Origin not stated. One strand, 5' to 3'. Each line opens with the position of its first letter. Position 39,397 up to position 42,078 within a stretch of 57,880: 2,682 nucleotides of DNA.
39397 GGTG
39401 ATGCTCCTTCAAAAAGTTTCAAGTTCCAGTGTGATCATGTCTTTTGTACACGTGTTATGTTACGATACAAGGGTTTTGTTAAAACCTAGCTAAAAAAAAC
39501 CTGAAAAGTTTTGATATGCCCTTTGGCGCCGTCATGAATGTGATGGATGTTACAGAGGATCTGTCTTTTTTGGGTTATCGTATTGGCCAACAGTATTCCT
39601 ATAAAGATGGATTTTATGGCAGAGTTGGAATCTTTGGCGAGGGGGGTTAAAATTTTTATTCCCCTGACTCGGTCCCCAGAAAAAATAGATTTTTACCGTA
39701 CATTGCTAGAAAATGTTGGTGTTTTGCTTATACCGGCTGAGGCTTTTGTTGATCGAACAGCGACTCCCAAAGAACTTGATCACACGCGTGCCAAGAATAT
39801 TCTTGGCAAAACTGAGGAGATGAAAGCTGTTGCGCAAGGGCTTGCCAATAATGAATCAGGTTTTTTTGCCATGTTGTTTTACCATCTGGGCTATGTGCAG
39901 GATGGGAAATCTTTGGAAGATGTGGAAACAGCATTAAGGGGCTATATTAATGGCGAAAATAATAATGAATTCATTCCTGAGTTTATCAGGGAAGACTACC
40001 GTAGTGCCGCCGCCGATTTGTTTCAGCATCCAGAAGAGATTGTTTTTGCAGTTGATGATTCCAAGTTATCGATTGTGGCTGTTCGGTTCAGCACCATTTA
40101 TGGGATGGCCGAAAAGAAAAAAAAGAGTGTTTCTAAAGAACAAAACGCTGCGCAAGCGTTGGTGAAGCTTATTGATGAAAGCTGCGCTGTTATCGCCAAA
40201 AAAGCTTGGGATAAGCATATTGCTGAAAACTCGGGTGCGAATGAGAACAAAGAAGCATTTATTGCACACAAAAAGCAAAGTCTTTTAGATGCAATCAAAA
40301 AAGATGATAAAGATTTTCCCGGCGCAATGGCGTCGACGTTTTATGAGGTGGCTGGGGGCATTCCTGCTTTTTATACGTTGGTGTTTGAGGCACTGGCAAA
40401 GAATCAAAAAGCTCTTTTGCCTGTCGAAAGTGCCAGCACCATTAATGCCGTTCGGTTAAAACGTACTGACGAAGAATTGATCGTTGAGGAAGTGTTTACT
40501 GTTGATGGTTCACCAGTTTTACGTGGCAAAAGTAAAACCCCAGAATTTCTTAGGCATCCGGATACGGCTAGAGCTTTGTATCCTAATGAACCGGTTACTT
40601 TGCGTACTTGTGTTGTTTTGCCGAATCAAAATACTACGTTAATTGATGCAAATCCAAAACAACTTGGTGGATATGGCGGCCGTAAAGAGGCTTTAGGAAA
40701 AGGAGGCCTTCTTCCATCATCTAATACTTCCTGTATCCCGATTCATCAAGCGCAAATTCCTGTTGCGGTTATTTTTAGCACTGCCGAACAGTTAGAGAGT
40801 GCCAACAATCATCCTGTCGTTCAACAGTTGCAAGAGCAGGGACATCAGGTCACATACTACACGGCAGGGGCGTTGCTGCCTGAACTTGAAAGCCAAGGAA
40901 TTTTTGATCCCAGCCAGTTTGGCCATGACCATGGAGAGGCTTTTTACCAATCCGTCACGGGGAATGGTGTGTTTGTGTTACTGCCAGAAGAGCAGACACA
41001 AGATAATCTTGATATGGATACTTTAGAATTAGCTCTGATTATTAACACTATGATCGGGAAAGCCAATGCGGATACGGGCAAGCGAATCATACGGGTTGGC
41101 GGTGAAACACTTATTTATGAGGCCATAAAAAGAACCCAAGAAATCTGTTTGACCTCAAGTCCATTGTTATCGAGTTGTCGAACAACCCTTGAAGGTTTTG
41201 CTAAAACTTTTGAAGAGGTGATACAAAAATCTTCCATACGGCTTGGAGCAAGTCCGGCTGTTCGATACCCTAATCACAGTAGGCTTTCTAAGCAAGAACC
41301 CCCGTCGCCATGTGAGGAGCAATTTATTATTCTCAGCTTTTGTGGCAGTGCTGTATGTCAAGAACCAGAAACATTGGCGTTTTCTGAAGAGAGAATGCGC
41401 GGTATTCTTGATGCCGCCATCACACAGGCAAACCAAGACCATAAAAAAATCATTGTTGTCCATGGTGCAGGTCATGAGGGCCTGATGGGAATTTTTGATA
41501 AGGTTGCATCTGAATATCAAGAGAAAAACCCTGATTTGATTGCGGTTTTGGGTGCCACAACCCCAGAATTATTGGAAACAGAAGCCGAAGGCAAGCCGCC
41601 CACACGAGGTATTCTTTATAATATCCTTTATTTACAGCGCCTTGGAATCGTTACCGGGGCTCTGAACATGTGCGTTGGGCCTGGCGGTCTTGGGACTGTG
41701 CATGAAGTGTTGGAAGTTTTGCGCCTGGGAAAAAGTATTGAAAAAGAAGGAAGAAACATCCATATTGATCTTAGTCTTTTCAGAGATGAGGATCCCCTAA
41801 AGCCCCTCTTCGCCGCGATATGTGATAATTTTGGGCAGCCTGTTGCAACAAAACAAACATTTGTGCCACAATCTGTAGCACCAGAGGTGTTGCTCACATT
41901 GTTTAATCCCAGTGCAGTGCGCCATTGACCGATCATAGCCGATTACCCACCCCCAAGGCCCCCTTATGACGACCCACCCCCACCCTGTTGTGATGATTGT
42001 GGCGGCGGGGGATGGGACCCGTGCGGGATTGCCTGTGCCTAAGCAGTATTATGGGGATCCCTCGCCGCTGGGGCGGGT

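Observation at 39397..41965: Low-GC island encoding a 793-aa protein whose only recognisable module is a C-terminal LOG/SLOG nucleotide-processing domain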

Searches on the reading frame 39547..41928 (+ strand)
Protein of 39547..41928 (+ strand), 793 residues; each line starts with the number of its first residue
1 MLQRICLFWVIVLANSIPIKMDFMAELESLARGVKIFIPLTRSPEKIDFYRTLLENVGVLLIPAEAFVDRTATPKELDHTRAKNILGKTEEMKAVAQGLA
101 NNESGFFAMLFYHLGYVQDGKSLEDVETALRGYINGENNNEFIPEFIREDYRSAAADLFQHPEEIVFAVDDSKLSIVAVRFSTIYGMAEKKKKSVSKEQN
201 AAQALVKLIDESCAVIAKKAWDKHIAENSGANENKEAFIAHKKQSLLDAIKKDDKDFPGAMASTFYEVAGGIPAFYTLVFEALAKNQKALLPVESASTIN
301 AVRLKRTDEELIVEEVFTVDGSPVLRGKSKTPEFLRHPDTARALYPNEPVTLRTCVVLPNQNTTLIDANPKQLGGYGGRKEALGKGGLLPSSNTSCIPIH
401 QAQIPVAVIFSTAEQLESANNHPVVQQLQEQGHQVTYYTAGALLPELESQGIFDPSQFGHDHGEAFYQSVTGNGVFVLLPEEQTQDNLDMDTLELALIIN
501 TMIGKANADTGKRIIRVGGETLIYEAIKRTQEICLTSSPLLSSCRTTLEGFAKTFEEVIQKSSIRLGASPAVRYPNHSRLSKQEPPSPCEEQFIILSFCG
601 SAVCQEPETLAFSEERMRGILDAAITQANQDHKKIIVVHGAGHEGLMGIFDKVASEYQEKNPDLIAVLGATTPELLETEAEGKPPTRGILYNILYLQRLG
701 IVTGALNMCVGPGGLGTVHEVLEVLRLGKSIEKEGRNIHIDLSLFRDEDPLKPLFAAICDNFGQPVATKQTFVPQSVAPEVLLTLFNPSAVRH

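Call 3: search_protein_families(library=pfam, proteins=[window:39547-41928:+], max_evalue=0.1)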
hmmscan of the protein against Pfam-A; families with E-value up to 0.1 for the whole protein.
window:39547-41928:+ (793 aa): 0 families

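Call 4: search_protein_families(library=ncbifam, proteins=[window:39547-41928:+], max_evalue=0.1)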
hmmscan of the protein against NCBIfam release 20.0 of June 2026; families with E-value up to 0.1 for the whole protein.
window:39547-41928:+ (793 aa): 2 families
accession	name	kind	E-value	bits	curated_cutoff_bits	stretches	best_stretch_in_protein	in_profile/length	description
TIGR00730.1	TIGR00730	subfamily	0.0045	16.7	96.35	1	635-728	33-120/178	TIGR00730 family Rossman fold protein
NF040647.1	IPPK_Arch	equivalog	0.017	14.4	120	1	594-643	1-48/259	isopentenyl phosphate kinase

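Call 5: search_protein_families(library=padloc, proteins=[window:39547-41928:+], max_evalue=0.1)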
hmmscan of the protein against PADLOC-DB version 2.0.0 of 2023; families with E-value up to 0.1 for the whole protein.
window:39547-41928:+ (793 aa): 0 families

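Call 6: find_homologous_proteins(query=window:39547-41928:+, max_evalue=0.001)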
Query window:39547-41928:+ (793 aa): 9 proteins with E <= 0.001 among 8000 candidates.
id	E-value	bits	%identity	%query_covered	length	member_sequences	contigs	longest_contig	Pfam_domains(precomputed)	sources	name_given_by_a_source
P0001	0.0e+0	1736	100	97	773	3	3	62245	-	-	-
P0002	0.0e+0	1570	92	96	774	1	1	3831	-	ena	-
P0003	0.0e+0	1539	91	96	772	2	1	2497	-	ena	-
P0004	0.0e+0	1463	87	95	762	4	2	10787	-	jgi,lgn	jgi:predicted Rossmann-fold nucleotide-binding protein/cell division protein FtsB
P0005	0.0e+0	1441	86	96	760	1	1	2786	-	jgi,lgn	-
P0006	0.0e+0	1403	83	95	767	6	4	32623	-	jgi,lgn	jgi:predicted Rossmann-fold nucleotide-binding protein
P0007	0.0e+0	1347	81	96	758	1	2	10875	-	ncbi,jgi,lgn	jgi:predicted Rossmann-fold nucleotide-binding protein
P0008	9.8e-5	39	84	4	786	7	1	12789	-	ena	-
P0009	5.0e-4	37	85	4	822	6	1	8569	-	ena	-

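Call 7: search_solved_structures(query=window:39547-41928:+, max_evalue=10, show_alignments=3)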
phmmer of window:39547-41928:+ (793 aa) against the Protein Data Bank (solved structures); distinct sequences matched with E-value up to 10: 1.
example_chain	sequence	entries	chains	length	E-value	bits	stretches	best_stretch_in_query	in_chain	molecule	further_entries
1ydh_A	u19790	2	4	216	0.08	14.3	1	621-727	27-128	At5g11950 | Lysine decarboxylase-like protein At5g11950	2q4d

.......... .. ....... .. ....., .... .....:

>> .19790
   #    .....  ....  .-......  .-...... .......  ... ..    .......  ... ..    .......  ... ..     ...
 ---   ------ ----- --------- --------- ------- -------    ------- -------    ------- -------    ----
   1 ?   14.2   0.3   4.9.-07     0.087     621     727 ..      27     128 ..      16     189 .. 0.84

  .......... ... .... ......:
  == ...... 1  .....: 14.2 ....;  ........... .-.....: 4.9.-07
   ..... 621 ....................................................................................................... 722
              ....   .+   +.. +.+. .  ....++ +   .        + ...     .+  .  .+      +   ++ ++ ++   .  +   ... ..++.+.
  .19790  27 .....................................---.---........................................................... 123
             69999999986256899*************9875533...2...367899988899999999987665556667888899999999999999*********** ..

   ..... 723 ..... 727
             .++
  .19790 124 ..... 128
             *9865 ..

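Call 9: find_related_loci(query=window:39547-41928:+, collection=genome_contigs, flank=10000)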
Query window:39547-41928:+ (793 aa) in genome_contigs; peptide patterns used: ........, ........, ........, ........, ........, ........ (x = any residue, [..] = any of these).
84 stretches matched a pattern; 1 encode a relative of the query (tblastn E <= 1e-3); 1 distinct loci.
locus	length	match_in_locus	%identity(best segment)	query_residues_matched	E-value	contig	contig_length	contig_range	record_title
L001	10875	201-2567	78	7-792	0e+0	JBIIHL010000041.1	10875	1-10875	MAG: Alphaproteobacteria bacterium isolate ME2001-08-13pf_3300042453_group1_bin102 Rohwer_bin2066_scaffold_6325_c1, whol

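Call 15: search_protein_families(library=pfam, proteins=[L001:2688-4499:+, L001:6294-7481:+, L001:7728-8447:-, L001:8444-9241:-, L001:9238-10461:-, L001:4911-5483:+, L001:5563-5895:+], max_evalue=0.001)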
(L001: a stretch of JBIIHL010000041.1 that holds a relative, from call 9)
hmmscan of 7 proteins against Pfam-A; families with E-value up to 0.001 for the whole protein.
L001:2688-4499:+ (603 aa): 2 families
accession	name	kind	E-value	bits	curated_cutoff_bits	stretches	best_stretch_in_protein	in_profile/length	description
PF00920.27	ILVD_EDD_N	-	1.2e-126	422.6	27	1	70-387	1-316/316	Dihydroxy-acid/6-phosphogluconate dehydratase N-terminal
PF24877.1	ILV_EDD_C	-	3.2e-72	242.4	27.7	1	398-587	1-191/191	Dihydroxy-acid/6-phosphogluconate dehydratase C-terminal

L001:6294-7481:+ (395 aa): 6 families
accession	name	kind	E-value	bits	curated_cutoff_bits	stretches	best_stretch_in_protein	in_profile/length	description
PF02463.25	SMC_N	-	5e-16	59.2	40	2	42-97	2-62/220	RecF/RecN/SMC N terminal domain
PF13304.12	AAA_21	-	4.5e-12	47.1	27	2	66-85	3-22/304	AAA domain, putative AbiEii toxin, Type IV TA system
PF13476.12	AAA_23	-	3.5e-07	31.5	27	1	45-89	2-46/201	AAA domain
PF13555.12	AAA_29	-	4.5e-06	26.7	27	1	43-85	2-45/61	P-loop containing region of AAA domain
PF13175.12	AAA_15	-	0.00014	22.1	32.1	1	42-85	3-46/374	AAA ATPase domain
PF00005.33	ABC_tran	-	0.00086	20.4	25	0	62-85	11-34/137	ABC transporter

L001:7728-8447:- (239 aa): 2 families
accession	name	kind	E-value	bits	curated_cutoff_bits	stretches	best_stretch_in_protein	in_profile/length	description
PF00005.33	ABC_tran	-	4e-35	121.8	25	1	20-164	1-136/137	ABC transporter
PF13304.12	AAA_21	-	6.8e-12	46.5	27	2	133-188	234-291/304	AAA domain, putative AbiEii toxin, Type IV TA system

L001:8444-9241:- (265 aa): 4 families
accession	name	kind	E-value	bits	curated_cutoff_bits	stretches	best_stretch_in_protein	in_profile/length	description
PF00005.33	ABC_tran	-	3.4e-26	92.9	25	1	21-189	2-136/137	ABC transporter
PF12399.14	BCA_ABC_TP_C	-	1.6e-11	43.9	25.5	1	239-265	1-27/27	Branched-chain amino acid ATP-binding cassette transporter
PF13304.12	AAA_21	-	1.8e-07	31.9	27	0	32-50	1-19/304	AAA domain, putative AbiEii toxin, Type IV TA system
PF13476.12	AAA_23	-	0.00015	22.9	27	1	30-52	19-41/201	AAA domain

L001:9238-10461:- (407 aa): 1 family
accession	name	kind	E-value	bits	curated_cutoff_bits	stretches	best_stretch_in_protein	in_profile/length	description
PF02653.21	BPD_transp_2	-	7.7e-47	160.1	26.8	1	116-381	5-269/269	Branched-chain amino acid transport system / permease component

L001:4911-5483:+ (190 aa): 1 family
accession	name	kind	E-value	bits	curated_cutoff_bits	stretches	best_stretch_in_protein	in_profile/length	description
PF00226.36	DnaJ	-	3.4e-12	46.7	27.8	1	131-183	4-55/63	DnaJ domain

L001:5563-5895:+ (110 aa): 1 family
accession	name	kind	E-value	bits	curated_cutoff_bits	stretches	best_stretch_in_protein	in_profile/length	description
PF06296.18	RelE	-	8.8e-06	26.4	27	1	44-102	41-98/120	RelE toxin of RelE / RelB toxin-antitoxin system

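Call 16: find_encoding_contigs(protein=P0006, flank=10000, max_places=6)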
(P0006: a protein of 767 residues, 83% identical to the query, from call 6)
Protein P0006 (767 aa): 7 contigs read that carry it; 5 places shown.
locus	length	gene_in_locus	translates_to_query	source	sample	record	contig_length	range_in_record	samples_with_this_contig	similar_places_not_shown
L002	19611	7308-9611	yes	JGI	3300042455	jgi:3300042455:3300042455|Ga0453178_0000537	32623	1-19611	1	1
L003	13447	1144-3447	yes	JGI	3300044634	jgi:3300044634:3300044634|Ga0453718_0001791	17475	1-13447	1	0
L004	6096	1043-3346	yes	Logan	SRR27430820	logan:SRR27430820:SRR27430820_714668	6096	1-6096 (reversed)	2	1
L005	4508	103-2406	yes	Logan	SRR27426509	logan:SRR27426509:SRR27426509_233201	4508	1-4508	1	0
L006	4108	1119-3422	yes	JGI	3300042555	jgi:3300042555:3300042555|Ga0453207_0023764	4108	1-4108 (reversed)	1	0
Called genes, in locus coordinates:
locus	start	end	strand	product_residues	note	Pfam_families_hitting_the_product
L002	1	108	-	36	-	?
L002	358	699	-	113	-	PF19807:DUF6290 (weak), PF05509:TraY (weak)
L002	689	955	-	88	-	PF05016:ParE_toxin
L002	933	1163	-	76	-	PF05509:TraY (weak), PF19807:DUF6290 (weak)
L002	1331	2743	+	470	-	PF00206:Lyase_1, PF10415:FumaraseC_C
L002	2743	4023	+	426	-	PF01512:Complex1_51K, PF10531:SLBB (weak), PF22461:SLBB_2, PF10589:NADH_4Fe-4S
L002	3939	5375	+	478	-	-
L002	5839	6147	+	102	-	-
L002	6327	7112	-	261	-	-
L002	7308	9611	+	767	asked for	-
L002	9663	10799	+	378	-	PF01128:IspD, PF02542:YgbB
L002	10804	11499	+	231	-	PF00005:ABC_tran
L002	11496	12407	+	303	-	PF01063:Aminotran_4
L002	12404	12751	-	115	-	PF01381:HTH_3 (weak)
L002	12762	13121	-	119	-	PF06296:RelE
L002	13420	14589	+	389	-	PF01145:Band_7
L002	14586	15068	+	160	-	-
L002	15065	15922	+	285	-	PF01145:Band_7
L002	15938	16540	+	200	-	PF00499:Oxidored_q3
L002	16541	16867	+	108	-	PF00420:Oxidored_q2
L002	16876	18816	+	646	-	PF06455:NADH5_C (faint), PF00662:Proton_antipo_N, PF00361:Proton_antipo_M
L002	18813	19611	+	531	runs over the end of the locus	PF01059:Oxidored_q5_N (weak), PF00361:Proton_antipo_M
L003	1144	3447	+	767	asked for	-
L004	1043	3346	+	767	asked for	-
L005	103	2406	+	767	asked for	-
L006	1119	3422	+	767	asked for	-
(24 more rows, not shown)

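Call 17: find_encoding_contigs(protein=P0004, flank=10000, max_places=4)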
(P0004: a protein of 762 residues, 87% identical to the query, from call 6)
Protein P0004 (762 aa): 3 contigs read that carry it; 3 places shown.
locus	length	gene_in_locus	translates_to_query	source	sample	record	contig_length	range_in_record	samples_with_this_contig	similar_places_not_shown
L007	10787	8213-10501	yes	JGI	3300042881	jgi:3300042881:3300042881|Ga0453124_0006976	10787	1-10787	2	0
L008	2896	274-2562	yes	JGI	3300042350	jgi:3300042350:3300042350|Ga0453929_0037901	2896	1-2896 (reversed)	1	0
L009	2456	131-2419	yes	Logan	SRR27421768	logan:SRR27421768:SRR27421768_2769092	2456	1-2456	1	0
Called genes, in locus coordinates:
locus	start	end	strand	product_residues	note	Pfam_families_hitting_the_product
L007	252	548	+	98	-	-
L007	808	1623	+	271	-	PF00378:ECH_1, PF16113:ECH_2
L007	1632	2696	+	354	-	PF00070:Pyr_redox (weak), PF01266:DAO, PF07992:Pyr_redox_2 (weak)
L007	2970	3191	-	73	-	PF05509:TraY (weak), PF19807:DUF6290 (weak)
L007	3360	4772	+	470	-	PF00206:Lyase_1, PF10415:FumaraseC_C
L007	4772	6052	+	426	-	PF01512:Complex1_51K, PF10531:SLBB (weak), PF22461:SLBB_2, PF10589:NADH_4Fe-4S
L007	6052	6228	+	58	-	-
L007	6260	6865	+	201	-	PF02661:Fic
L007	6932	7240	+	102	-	-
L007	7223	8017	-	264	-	-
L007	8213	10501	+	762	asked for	-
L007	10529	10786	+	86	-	?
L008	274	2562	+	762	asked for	-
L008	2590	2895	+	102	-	?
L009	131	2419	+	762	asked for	-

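Call 24: search_protein_representatives(alignment_id=A1)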
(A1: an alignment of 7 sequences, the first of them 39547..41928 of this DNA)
Query: 7 sequences, 761 profile positions. Proteins with E-value up to 0.001 (for the whole library): 3; up to 1e-10: 2; up to 1e-30: 2. The best 3 are listed.
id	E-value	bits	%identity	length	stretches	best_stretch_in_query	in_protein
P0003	0.0e+00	1693.6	-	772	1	1-759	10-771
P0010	6.3e-114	398.3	-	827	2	114-698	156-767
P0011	9.8e-04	34.0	-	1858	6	399-441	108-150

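Call 27: predict_structure(alignment_id=A1)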
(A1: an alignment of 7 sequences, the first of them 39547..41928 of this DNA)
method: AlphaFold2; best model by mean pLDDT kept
length: 793 residues; sequences in the alignment: 7
mean_pLDDT: 42.6   pTM: 0.27
mean pLDDT of the five models: 42.6, 38.0, 37.0, 36.6, 33.4
residues with pLDDT >= 90: 0; 70-90: 61; 50-70: 165; < 50: 567
segments of 3 or more residues with pLDDT < 50: 1-96, 161-180, 195-199, 254-277, 282-304, 313-402, 455-461, 480-502, 507-613, 633-655, 663-793
pLDDT, mean of each block of 10 residues (from residue 1): 23 23 28 28 36 33 37 32 39 49 64 66 76 67 77 62 38 30 55 50 65 73 72 79 76 48 44 47 38 28 48 44 33 30 30 26 28 36 31 30 54 58 59 60 58 48 56 51 36 43 47 40 35 24 26 32 23 25 31 42 32 49 51 46 42 50 40 28 33 35 28 30 37 34 37 41 36 25 29 28
secondary structure, 60 per line:
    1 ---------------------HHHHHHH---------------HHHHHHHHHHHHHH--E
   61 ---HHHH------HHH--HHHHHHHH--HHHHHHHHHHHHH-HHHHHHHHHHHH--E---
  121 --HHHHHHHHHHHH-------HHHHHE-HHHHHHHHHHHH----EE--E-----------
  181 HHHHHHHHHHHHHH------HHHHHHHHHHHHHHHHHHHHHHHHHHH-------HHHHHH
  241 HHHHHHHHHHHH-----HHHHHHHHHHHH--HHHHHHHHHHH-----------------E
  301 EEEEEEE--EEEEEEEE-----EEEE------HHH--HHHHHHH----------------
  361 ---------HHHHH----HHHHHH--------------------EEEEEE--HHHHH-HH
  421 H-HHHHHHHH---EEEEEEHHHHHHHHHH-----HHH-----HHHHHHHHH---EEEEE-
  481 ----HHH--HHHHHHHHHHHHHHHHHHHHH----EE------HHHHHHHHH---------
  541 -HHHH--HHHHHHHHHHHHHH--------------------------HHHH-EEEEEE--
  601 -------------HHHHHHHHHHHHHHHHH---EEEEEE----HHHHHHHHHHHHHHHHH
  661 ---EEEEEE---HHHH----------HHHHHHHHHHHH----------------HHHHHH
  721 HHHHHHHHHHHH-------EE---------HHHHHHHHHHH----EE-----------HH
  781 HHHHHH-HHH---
elements in order (helices of 4 or more, strands of 3 or more residues): H22-28 H44-57 H64-67 H79-86 H89-101 H103-114 H123-134 H142-146 H149-160 H181-194 H201-227 H235-252 H258-269 H272-282 E300-307 E310-317 E323-326 H338-344 H370-374 H379-384 E405-410 H413-417 H423-430 E434-439 H440-449 H463-471 E475-479 H490-510 H523-531 H542-545 H548-561 H588-591 E593-598 H614-630 E634-639 H644-660 E664-669 H673-676 H687-698 H715-732 H751-761 H779-786

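Call 28: find_encoding_contigs(protein=P0010, flank=10000, max_places=6)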
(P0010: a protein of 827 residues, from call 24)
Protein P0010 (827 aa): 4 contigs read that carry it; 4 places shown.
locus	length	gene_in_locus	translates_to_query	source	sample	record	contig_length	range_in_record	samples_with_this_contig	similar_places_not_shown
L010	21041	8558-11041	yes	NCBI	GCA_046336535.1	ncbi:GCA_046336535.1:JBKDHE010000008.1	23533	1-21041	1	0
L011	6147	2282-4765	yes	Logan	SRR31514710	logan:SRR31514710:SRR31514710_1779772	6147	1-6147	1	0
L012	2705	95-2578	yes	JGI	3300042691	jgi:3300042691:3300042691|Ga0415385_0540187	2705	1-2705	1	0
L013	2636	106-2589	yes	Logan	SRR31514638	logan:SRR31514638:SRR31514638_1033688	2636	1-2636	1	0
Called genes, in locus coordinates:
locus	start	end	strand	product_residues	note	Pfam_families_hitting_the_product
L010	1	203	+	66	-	?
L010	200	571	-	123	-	PF11911:DUF3429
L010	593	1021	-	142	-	-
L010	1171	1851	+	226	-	PF03865:ShlB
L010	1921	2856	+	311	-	PF05721:PhyH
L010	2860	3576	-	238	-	PF02798:GST_N, PF13417:GST_N_3, PF13409:GST_N_2, PF00043:GST_C (faint)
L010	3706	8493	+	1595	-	PF21075:GDH_ACT1, PF21073:GDH_HM1, PF21076:GDH_ACT2, PF21079:GDH_HM2 (weak), PF21077:GDH_ACT3, PF21078:GDH_HM3, PF05088:Bac_GDH_CD, PF21074:GDH_C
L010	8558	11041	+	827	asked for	-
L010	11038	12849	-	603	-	PF00009:GTP_EFTU, PF03144:GTP_EFTU_D2, PF14492:EFG_III (weak), PF00679:EFG_C, PF06421:LepA_C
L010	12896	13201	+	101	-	PF04365:BrnT_toxin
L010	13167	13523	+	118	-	-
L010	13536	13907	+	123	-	PF09996:DUF2237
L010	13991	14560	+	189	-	PF12802:MarR_2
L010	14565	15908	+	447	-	PF01654:Cyt_bd_oxida_I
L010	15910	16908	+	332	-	PF02322:Cyt_bd_oxida_II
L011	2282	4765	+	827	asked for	-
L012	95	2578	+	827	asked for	-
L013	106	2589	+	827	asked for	-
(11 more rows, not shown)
